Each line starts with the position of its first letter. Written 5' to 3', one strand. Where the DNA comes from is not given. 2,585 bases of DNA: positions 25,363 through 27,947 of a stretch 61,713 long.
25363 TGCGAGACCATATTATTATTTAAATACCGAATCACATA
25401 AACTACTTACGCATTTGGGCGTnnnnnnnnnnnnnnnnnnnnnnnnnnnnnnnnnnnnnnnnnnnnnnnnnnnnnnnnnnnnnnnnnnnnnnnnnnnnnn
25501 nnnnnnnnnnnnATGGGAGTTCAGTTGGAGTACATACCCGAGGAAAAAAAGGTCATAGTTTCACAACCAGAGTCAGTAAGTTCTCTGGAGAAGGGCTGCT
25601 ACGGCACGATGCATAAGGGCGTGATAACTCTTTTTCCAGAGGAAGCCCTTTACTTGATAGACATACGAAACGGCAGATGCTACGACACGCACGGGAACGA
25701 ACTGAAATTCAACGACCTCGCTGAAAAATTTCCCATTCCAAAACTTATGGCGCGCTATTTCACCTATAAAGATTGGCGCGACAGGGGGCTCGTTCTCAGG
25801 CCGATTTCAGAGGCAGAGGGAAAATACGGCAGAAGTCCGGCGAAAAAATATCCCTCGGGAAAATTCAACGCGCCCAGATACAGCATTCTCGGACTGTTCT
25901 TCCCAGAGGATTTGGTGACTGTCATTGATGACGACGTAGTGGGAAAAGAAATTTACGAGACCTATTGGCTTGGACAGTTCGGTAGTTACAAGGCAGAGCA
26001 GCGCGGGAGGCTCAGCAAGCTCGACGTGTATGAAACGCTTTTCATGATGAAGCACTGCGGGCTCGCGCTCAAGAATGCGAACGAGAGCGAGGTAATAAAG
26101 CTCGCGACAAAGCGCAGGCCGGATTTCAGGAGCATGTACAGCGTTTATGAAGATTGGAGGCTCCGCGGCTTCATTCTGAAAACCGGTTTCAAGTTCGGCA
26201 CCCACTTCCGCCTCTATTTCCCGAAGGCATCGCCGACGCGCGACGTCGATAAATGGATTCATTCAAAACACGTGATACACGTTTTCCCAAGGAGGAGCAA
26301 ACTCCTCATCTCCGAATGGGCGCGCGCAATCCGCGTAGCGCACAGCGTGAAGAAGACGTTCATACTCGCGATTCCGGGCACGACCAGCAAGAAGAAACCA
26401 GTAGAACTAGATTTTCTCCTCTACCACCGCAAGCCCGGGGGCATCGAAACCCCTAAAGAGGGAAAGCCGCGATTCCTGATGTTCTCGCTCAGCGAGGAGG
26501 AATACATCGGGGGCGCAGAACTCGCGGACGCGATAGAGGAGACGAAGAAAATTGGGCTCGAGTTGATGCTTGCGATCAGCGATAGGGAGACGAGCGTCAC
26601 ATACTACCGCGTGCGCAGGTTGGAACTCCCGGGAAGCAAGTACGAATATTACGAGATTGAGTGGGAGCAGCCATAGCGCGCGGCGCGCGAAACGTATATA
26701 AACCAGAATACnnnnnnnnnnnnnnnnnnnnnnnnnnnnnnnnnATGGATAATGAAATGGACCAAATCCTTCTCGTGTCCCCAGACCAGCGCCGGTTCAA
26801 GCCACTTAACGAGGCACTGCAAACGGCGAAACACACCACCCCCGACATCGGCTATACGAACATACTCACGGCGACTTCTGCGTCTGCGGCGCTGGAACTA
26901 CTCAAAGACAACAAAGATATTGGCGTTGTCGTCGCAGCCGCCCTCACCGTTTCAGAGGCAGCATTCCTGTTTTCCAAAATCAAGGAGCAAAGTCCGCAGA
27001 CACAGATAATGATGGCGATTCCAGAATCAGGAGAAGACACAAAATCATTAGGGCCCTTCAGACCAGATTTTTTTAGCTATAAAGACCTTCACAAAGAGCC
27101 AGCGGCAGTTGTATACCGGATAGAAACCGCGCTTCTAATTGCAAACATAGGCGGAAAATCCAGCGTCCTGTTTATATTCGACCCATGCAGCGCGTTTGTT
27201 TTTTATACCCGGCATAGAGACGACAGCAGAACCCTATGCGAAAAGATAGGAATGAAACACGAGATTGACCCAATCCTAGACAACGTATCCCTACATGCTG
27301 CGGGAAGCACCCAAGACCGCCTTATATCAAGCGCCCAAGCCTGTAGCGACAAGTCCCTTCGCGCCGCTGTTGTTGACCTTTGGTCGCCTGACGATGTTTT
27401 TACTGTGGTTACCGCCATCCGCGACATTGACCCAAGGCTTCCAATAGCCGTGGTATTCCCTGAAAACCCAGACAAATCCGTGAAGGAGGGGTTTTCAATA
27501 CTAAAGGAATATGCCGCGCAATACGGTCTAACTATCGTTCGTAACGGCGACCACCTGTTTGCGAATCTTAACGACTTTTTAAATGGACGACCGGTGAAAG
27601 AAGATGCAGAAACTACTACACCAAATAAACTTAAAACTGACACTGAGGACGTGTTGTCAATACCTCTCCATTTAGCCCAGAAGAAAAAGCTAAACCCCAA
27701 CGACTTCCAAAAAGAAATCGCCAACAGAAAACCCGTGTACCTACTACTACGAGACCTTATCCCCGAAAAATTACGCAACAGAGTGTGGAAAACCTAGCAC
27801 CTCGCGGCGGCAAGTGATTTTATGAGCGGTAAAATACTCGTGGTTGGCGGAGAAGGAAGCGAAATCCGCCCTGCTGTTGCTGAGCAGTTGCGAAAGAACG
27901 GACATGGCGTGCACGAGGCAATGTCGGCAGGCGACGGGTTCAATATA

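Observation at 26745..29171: Expanded family of degenerate receiver domains with no histidine kinase in sight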

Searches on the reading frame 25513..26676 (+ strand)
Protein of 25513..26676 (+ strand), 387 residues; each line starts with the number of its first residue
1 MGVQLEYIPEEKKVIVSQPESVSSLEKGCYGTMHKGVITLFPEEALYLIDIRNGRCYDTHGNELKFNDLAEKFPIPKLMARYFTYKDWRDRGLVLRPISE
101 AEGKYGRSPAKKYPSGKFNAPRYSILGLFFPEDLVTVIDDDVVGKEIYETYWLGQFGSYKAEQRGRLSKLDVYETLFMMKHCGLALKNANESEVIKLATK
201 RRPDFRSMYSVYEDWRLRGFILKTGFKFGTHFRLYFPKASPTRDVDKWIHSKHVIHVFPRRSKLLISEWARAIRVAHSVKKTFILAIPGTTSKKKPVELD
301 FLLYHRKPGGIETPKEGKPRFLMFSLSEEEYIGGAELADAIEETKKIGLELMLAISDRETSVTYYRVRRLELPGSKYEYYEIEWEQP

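Call 17: find_related_loci(query=window:25513-26676:+, collection=genome_contigs, flank=10000)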
Query window:25513-26676:+ (387 aa) in genome_contigs; peptide patterns used: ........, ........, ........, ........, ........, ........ (x = any residue, [..] = any of these).
402 stretches matched a pattern; 340 encode a relative of the query (tblastn E <= 1e-3); the best 80 are kept; 80 distinct loci.
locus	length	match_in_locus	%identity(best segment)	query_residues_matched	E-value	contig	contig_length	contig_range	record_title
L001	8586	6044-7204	77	1-387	0e+0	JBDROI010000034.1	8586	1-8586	MAG: Candidatus Micrarchaeota archaeon isolate MEGAHIT-group-1.946 k141_2856580, whole genome shotgun sequence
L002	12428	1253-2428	77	1-387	0e+0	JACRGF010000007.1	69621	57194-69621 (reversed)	MAG: Candidatus Micrarchaeota archaeon isolate NC_groundwater_1744_Pr3_B-0.1um_47_56 SR-2_scaffold_141_342032, whole gen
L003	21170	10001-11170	76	1-387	0e+0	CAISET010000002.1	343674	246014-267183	uncultured Candidatus Micrarchaeota archaeon isolate AlinenSediments_bin-3476 genome assembly, contig: bin-3476:02/37, w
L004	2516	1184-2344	75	1-387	0e+0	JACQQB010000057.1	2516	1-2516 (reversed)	MAG: Candidatus Micrarchaeota archaeon isolate NC_groundwater_1322_Ag_S-0.2um_40_33 S_p2_S4_coassembly_k141_1843468, who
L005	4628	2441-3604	76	1-387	0e+0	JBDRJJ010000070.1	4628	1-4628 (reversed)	MAG: Candidatus Micrarchaeota archaeon isolate MEGAHIT-group-1.643 k141_10048386, whole genome shotgun sequence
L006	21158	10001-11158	74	1-387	0e+0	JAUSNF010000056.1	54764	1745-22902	MAG: Candidatus Burarchaeum sp. isolate E19_metabat.bin.22 E19_k141_280778, whole genome shotgun sequence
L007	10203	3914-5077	74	1-387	0e+0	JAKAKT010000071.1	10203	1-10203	MAG: Candidatus Micrarchaeota archaeon isolate WY4.bin88 NODE_8437_length_10203_cov_2.163358, whole genome shotgun seque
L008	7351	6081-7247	75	1-387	0e+0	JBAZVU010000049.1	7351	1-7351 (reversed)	MAG: Candidatus Micrarchaeia archaeon isolate SO_2017_GW1_260 NODE_37974_length_7351_cov_0.845653_OW334_2017, whole geno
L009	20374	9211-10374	72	1-387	0e+0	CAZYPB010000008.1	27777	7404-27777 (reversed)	MAG TPA_asm: Candidatus Micrarchaeota archaeon isolate SRP141376_co3_467 genome assembly, contig: NODE_4489_length_27777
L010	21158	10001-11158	74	1-387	0e+0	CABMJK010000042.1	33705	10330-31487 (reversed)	uncultured archaeon isolate LFW-281_7 genome assembly, contig: LFW2817_47, whole genome shotgun sequence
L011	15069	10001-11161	72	1-387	0e+0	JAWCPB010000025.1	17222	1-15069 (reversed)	MAG: Candidatus Micrarchaeia archaeon isolate JZ-2_201808_bins_178 JZ-2_201808_bins_178_scaffold_25, whole genome shotgu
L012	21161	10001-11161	72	1-387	0e+0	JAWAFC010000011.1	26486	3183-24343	MAG: Candidatus Micrarchaeia archaeon isolate QQ_201907_bins_60 QQ_201907_bins_60_scaffold_11, whole genome shotgun sequ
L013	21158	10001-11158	72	1-387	0e+0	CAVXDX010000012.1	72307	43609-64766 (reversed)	MAG: uncultured Candidatus Micrarchaeota archaeon isolate MFD04408.bin.1.57 genome assembly, contig: contig_91388, whole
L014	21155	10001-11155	73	1-387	0e+0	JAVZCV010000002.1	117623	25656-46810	MAG: Candidatus Micrarchaeia archaeon isolate DRTY-6_201705_bins_86 DRTY-6_201705_bins_86_scaffold_2, whole genome shotg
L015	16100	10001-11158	72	1-387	0e+0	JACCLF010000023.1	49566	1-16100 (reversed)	MAG: Candidatus Micrarchaeota archaeon isolate Sv368 k141_3322897, whole genome shotgun sequence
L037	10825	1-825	96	114-387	4e-176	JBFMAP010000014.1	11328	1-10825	MAG: Candidatus Micrarchaeota archaeon isolate MAG141 MAG141_14, whole genome shotgun sequence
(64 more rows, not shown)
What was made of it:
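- The EndA neighbour is 59-77% identical to Micrarchaeota MAGs, and 96% identical to L037 (call 17).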

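Call 100: find_related_loci(query=window:25513-26676:+, collection=metagenome_contigs, flank=5000)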
Query window:25513-26676:+ (387 aa) in metagenome_contigs; peptide patterns used: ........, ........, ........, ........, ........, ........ (x = any residue, [..] = any of these).
422 stretches matched a pattern; 320 encode a relative of the query (tblastn E <= 1e-3); the best 80 are kept; 80 distinct loci.
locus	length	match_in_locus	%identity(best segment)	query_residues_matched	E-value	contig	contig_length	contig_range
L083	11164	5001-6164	75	1-387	0e+0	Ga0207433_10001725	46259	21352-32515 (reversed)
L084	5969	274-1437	74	1-387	0e+0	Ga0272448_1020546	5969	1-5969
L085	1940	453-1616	73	1-387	0e+0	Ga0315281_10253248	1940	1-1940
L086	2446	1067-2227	73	1-387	0e+0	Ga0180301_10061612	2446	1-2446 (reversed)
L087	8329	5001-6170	73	1-387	0e+0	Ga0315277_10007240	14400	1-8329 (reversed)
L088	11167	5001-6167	75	1-387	0e+0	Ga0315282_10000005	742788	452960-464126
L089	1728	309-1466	73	1-387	0e+0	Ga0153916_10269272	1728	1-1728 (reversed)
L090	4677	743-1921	73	1-387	0e+0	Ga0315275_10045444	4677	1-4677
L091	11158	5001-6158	72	1-387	0e+0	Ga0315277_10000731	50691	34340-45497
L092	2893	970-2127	72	1-387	0e+0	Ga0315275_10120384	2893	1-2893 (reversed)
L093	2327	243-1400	72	1-387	0e+0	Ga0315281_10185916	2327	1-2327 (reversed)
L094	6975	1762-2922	72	1-387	0e+0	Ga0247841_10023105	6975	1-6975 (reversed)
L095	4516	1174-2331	70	1-387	0e+0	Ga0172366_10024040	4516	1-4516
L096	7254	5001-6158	72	1-387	0e+0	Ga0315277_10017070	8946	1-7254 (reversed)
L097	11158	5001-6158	71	1-387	0e+0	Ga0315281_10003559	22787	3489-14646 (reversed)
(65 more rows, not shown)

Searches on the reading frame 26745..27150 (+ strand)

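Call 81: search_protein_families(library=pfam, max_evalue=10, proteins=[window:26745-27150:+])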
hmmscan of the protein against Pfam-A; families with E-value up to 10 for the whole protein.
window:26745-27150:+ (135 aa): 1 family
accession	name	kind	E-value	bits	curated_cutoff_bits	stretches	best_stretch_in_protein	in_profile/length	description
PF00310.26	GATase_2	-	0.055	12.7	19.9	1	80-119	288-327/420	Glutamine amidotransferases class-II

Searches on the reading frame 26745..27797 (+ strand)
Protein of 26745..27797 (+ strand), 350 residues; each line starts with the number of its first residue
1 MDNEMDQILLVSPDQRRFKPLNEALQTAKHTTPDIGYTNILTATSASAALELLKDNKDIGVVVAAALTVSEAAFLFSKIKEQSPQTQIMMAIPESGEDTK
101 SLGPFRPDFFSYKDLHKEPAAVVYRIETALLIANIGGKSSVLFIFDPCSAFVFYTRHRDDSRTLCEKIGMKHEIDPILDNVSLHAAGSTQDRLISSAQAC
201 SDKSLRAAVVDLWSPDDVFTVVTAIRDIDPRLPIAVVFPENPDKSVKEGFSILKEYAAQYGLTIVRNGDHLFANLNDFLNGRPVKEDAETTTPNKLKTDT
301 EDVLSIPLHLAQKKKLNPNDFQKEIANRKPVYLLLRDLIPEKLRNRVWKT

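Call 9: search_protein_families(library=pfam, max_evalue=1, proteins=[window:26745-27797:+])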
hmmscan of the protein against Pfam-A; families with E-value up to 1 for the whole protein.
window:26745-27797:+ (350 aa): 1 family
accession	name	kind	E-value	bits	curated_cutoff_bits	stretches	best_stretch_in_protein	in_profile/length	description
PF00310.26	GATase_2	-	0.25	10.5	19.9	1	81-119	289-327/420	Glutamine amidotransferases class-II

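Call 10: search_protein_families(library=ncbifam, max_evalue=1, proteins=[window:26745-27797:+])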
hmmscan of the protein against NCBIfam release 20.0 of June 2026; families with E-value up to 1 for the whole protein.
window:26745-27797:+ (350 aa): 2 families
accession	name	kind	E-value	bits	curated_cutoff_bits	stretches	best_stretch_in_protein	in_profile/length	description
NF050064.1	BlResRespRegCbrR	equivalog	0.024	13.6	600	1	39-94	149-205/415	bile resistance response regulator CbrR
NF051850.1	RespRegRprY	equivalog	0.18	11.2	370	1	207-252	51-97/234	response regulator transcription factor RprY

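Call 13: find_homologous_proteins(query=window:26745-27797:+, max_evalue=0.01)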
Query window:26745-27797:+ (350 aa): 1 proteins with E <= 0.01 among 5453 candidates.
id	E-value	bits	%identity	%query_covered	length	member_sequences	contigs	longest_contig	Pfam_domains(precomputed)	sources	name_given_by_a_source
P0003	4.1e-229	777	100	100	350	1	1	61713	-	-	-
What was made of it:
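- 26745..27797 (+): D: two receiver-like domains plus a helical, basic C-terminal region. D1 is about aa 1-115 with Asp replaced by Ala. D2 is about aa 136-282 with Asp kept in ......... No homologue in the 5.8-billion-cluster word-indexed search (call 13).
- Tried and rejected: The word-indexed search of 5.8 billion clusters with D returned only itself (call 13).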

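Call 32: predict_structure(protein=window:26745-27797:+)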
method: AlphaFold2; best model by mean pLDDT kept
length: 350 residues; sequences in the alignment: 1
mean_pLDDT: 47.3   pTM: 0.37
mean pLDDT of the five models: 47.3, 43.1, 41.1, 34.2, 32.3
residues with pLDDT >= 90: 0; 70-90: 17; 50-70: 150; < 50: 183
segments of 3 or more residues with pLDDT < 50: 1-4, 27-37, 90-205, 292-314, 327-350
pLDDT, mean of each block of 10 residues (from residue 1): 51 57 48 45 74 67 54 60 54 39 37 30 24 25 32 40 43 32 27 35 49 56 55 65 58 61 68 58 59 35 39 51 49 43 33
secondary structure, 60 per line:
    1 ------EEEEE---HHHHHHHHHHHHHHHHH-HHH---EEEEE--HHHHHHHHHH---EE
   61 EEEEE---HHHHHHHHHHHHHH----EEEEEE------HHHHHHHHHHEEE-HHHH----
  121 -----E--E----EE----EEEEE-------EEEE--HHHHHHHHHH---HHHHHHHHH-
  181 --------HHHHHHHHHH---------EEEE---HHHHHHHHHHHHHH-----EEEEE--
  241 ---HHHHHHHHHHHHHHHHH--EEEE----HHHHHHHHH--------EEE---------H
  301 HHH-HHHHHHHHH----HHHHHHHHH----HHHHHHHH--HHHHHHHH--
elements in order: E7-11 H15-31 E39-43 H46-55 E59-65 H69-82 E87-92 H99-108 E109-111 H113-116 E140-144 E152-155 H158-167 H171-179 H189-198 E208-211 H215-228 E234-238 H244-260 E263-266 H271-279 E288-290 H300-303 H305-313 H318-326 H331-338 H341-348

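Call 49: fold_search(model_id=the predicted structure, library=pdb)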
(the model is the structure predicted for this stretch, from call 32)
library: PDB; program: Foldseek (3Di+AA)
matches with E <= 10: 1486; with E <= 0.001: 0
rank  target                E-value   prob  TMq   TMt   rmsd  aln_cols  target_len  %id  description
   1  4gx2_B                1.3e-03  0.84  0.22  0.15  19.3       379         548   12  GsuK channel bound to NAD (released 2012-12-26)
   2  4rxt                  1.4e-03  0.63  0.19  0.21  22.9       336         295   12  Crystal structure of carbohydrate transporter solute binding protein Arad_9553 from Agrobacterium Radiobacter, Target EF (released 2014-12-24)
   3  1f4v_C                2.5e-03  1.00  0.24  0.57   5.6       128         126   13  CRYSTAL STRUCTURE OF ACTIVATED CHEY BOUND TO THE N-TERMINUS OF FLIM (released 2001-01-17)
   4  2o20_A                2.5e-03  0.77  0.20  0.25  21.8       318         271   11  Crystal structure of transcription regulator CcpA of Lactococcus lactis (released 2007-03-27)
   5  5vat_A                2.5e-03  0.77  0.21  0.15  18.7       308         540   10  Haemophilus influenzae LpoA: Monoclinic form (Mon2) with 2 molecules per a.u. (released 2017-09-13)
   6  9isq_A                2.7e-03  0.77  0.24  0.11  25.5       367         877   12  Apo-state E.coli PatZ (released 2025-06-04)
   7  4ry8_C                2.8e-03  0.66  0.20  0.22  22.7       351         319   12  Crystal structure of 5-methylthioribose transporter solute binding protein TLET_1677 from Thermotoga lettingae TMO TAR (released 2014-12-24)
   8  6gt9_A                3.2e-03  0.80  0.23  0.28  20.4       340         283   10  Crystal structure of GanP, a glucose-galactose binding protein from Geobacillus stearothermophilus, in complex with ga (released 2019-06-26)
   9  6y3x_A                3.4e-03  1.00  0.24  0.12   5.0       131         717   18  Crystal structure of the Francisella novicida lysine decarboxylase LdcF (released 2021-01-27)
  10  8tff_B                3.4e-03  0.96  0.26  0.18  16.6       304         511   13  PorX with BeF3 phosphate analog (released 2024-04-17)
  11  8thp_B                4.1e-03  0.92  0.25  0.18  16.5       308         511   14  PorX phosphatase null mutant (T271V) (released 2024-04-17)
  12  4gx0_B                4.3e-03  0.69  0.22  0.15  19.4       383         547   12  Crystal structure of the GsuK L97D mutant (released 2012-12-26)
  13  4o5a                  4.6e-03  0.66  0.21  0.27  18.1       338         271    8  The crystal structure of a LacI family transcriptional regulator from Bifidobacterium animalis subsp. lactis DSM 10140 (released 2014-01-15)
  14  3h1g                  5.2e-03  1.00  0.25  0.66   3.3       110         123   16  Crystal structure of Chey mutant T84A of helicobacter pylori (released 2010-03-09)
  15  8thp_A                5.2e-03  0.99  0.25  0.19  12.2       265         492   12  PorX phosphatase null mutant (T271V) (released 2024-04-17)
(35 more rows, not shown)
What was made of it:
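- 26745..27797 (+): CheY and Spo0F are the best single-domain Foldseek hits, TM 0.55-0.66 normalised by target, but E is at least 1e-3 (calls 32, 49).
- On Response regulator receiver domain (Pfam PF00072, CheY-like): D1 has a beta-alpha x5 secondary-structure order, and CheY/Spo0F are the best single-domain Foldseek matches (TM 0.55-0.66 normalised by target, E at least 1e-3) (calls 32, 49).
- In the D model, CheY and Spo0F are the best single-domain structural matches (call 49).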

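Call 75: search_dna_similar(query=window:26745-27797:+, collection=phages, mode=protein, max_evalue=0.01)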
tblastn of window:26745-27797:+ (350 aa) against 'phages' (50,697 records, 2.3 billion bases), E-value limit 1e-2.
No match.

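Call 97: find_related_loci(query=window:26745-27797:+, collection=viral_contigs, flank=3000)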
Query window:26745-27797:+ (350 aa) in viral_contigs; peptide patterns used: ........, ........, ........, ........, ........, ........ (x = any residue, [..] = any of these).
4 stretches matched a pattern, but none encodes a relative of the query by tblastn (E <= 1e-3).

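Call 104: search_protein_families(library=padloc, max_evalue=1, proteins=[window:26745-27797:+])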
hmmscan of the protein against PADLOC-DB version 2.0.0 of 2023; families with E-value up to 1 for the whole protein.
window:26745-27797:+ (350 aa): 0 families

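Call 105: search_protein_families(library=phrogs, max_evalue=1, proteins=[window:26745-27797:+])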
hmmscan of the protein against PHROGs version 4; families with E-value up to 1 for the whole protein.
window:26745-27797:+ (350 aa): 0 families
